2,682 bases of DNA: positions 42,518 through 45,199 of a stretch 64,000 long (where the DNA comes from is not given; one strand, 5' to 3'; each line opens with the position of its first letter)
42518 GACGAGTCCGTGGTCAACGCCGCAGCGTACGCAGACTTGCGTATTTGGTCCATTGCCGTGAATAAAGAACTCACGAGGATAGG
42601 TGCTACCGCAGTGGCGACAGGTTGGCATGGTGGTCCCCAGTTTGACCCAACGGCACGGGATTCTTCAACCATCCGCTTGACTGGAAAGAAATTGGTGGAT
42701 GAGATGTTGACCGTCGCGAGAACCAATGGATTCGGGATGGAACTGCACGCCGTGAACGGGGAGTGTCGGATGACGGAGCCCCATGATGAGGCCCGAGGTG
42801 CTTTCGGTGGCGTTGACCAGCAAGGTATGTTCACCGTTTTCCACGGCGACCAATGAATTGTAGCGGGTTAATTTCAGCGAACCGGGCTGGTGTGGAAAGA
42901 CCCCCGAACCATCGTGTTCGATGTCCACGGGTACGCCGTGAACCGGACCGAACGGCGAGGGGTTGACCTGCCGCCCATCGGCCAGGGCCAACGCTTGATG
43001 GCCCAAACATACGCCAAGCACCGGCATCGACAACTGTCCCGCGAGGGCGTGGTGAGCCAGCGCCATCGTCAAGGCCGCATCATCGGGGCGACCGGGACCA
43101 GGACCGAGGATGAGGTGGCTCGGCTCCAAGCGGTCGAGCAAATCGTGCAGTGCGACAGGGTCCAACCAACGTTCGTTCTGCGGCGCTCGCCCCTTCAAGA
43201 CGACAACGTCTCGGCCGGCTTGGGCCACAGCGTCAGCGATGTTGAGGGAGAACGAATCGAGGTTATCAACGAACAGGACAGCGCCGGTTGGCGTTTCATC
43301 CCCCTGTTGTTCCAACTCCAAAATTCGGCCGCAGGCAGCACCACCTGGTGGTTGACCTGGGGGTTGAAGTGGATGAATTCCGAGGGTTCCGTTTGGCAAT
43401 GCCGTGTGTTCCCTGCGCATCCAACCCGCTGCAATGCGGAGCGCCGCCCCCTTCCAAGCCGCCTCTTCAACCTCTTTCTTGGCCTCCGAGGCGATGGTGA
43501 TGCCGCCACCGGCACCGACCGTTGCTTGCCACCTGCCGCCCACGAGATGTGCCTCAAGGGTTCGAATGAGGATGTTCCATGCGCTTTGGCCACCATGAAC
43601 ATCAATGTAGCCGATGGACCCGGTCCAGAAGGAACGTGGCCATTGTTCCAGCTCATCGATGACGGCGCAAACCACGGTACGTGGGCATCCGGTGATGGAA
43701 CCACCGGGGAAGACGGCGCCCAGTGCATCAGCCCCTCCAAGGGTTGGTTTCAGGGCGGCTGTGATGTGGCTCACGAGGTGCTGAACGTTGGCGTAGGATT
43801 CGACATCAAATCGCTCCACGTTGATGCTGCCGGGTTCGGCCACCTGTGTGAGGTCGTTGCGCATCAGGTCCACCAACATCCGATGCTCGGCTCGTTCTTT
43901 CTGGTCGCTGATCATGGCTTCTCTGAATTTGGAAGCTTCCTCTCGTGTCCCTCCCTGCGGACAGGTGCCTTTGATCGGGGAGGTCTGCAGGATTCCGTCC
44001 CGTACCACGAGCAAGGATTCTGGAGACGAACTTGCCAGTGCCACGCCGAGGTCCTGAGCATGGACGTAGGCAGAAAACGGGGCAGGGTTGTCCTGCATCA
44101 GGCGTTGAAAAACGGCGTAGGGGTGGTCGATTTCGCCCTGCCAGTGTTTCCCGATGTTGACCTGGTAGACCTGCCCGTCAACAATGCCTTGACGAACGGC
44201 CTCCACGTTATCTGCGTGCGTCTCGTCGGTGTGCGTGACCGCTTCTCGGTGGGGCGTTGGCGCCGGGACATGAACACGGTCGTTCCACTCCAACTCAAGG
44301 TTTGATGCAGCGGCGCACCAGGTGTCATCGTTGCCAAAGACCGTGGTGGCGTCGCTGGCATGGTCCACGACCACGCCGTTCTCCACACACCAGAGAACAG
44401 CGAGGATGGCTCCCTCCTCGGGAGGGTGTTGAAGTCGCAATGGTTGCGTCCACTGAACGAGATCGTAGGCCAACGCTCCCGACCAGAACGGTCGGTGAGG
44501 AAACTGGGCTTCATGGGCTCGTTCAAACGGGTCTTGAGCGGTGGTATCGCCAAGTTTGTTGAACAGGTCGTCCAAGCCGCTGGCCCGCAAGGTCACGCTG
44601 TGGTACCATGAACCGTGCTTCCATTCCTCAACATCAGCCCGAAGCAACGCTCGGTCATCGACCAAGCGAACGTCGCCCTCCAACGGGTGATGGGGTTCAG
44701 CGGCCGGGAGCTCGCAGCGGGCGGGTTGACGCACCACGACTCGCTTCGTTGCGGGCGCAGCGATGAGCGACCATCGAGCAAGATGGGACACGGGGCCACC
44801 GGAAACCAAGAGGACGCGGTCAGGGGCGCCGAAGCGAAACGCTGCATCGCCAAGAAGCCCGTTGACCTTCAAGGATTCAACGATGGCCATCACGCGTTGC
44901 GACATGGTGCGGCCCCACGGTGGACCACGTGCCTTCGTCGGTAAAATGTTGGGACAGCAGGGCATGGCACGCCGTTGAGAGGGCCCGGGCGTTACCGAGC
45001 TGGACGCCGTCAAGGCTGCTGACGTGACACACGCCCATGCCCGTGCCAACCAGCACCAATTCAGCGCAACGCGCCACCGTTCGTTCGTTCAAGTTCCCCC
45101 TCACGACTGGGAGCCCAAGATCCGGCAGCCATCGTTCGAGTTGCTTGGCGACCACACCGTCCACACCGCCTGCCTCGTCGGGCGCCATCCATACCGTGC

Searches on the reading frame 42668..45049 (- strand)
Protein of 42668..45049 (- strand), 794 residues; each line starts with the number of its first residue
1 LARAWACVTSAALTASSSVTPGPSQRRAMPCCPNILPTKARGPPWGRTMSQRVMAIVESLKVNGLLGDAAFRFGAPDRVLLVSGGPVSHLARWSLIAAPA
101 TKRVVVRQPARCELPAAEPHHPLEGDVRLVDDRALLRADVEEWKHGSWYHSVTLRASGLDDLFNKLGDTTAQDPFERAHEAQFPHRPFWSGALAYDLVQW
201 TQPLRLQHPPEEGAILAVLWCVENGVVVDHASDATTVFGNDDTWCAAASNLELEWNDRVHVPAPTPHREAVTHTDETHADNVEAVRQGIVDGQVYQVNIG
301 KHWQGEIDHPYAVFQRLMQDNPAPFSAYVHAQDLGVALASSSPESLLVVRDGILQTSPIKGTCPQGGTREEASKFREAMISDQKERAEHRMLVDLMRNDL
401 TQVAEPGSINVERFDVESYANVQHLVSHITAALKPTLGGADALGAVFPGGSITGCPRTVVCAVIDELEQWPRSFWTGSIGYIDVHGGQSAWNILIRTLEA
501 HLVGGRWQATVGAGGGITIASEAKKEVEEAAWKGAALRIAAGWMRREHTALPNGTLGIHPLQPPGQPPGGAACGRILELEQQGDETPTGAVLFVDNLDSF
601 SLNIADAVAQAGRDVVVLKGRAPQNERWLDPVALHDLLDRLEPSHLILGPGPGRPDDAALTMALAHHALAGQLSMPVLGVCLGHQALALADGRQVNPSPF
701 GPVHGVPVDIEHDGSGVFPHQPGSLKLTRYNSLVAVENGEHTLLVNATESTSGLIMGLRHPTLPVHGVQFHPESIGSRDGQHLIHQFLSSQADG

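Call 13: search_protein_families(library=ncbifam, proteins=[window:42668-45049:-], max_evalue=0.00001)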
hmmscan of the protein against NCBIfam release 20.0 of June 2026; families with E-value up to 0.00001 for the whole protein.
window:42668-45049:- (794 aa): 42 families (the best 25 are shown)
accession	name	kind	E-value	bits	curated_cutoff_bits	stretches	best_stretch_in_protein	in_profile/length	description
TIGR01824.1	PabB-clade2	equivalog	4.2e-81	273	408.55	1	191-537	5-355/355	aminodeoxychorismate synthase, component I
NF006563.0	PRK09070.1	equivalog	4.7e-79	266.1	514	1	163-534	68-437/447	aminodeoxychorismate synthase component I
TIGR01823.1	PabB-fungal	equivalog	1.8e-74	251.4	442.55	2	305-533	504-733/742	aminodeoxychorismate synthase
TIGR00553.1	pabB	equivalog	1.2e-72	244.9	328.4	1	248-535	46-327/329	aminodeoxychorismate synthase component I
NF010081.0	PRK13566.1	equivalog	1.2e-70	238.6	645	1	191-786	161-715/729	anthranilate synthase component I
TIGR00564.1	trpE_most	equivalog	1.4e-67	228.7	517.7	1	180-538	85-451/455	anthranilate synthase component I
TIGR01820.1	TrpE-arch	equivalog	2.8e-65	221.4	512.05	1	189-540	101-447/449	anthranilate synthase component I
NF004610.0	PRK05940.1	equivalog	1.5e-62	211.9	568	1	158-542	73-460/467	anthranilate synthase component I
NF005698.0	PRK07508.1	equivalog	1.8e-61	207.8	452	1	272-535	113-373/383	aminodeoxychorismate synthase component I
TIGR01815.1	TrpE-clade3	equivalog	5e-59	200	739.15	1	191-781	149-695/717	anthranilate synthase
NF010086.0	PRK13571.1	equivalog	8.3e-55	186.2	693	1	262-537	218-493/510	anthranilate synthase component I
NF012009.0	PRK15465.1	equivalog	4.7e-54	183.6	622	1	156-530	73-440/453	aminodeoxychorismate synthase component 1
NF010087.0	PRK13572.1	equivalog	1.2e-50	172.5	580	1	274-536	171-426/435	anthranilate synthase component I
NF010089.0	PRK13574.1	equivalog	3.9e-48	164.5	527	1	191-542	84-419/421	anthranilate synthase component I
NF004530.0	PRK05877.1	equivalog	4.7e-47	161.1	383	1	249-539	133-413/425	aminodeoxychorismate synthase component I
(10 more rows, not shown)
